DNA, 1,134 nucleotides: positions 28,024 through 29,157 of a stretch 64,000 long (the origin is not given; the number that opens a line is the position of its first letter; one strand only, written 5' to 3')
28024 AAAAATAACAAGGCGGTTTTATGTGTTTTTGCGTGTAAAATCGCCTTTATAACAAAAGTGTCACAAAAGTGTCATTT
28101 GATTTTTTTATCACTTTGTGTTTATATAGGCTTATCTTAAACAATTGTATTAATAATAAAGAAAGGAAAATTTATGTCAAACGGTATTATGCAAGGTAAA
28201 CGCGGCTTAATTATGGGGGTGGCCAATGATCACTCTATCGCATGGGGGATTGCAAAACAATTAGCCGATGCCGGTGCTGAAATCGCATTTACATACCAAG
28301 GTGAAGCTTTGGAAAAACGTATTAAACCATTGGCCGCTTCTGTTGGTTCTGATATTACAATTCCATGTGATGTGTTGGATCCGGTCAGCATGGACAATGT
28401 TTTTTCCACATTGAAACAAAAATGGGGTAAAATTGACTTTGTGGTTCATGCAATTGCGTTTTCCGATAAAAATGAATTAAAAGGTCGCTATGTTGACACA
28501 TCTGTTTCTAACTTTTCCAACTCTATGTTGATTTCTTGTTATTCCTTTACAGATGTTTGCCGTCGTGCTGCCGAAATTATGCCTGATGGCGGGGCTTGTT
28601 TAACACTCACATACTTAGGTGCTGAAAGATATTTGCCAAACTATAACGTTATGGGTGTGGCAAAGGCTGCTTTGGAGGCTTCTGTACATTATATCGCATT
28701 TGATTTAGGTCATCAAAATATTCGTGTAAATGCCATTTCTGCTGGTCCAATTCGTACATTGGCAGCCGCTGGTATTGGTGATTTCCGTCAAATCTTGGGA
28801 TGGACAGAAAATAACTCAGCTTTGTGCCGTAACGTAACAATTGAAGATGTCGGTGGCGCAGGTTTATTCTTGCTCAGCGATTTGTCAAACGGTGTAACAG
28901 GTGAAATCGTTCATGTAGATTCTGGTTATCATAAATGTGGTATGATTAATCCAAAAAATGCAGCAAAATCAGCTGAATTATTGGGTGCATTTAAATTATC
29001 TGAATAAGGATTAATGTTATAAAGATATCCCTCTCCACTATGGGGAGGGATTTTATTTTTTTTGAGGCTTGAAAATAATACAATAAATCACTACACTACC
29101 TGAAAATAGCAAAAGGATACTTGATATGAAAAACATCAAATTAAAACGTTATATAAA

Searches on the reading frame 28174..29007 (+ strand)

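Call 72: search_protein_families(library=pfam, proteins=[window:28174-29007:+])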
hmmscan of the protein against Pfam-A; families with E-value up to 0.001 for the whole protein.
window:28174-29007:+ (277 aa): 3 families
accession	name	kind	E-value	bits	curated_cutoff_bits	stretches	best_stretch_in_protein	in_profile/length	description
PF13561.12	adh_short_C2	-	9.2e-88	294.2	27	1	15-253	1-236/236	Enoyl-(Acyl carrier protein) reductase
PF00106.31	adh_short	-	7.3e-17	61.9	26.6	1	21-199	11-188/195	short chain dehydrogenase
PF12241.14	Enoyl_reductase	-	0.00059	19.7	22.1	0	68-105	32-69/236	Trans-2-enoyl-CoA reductase catalytic region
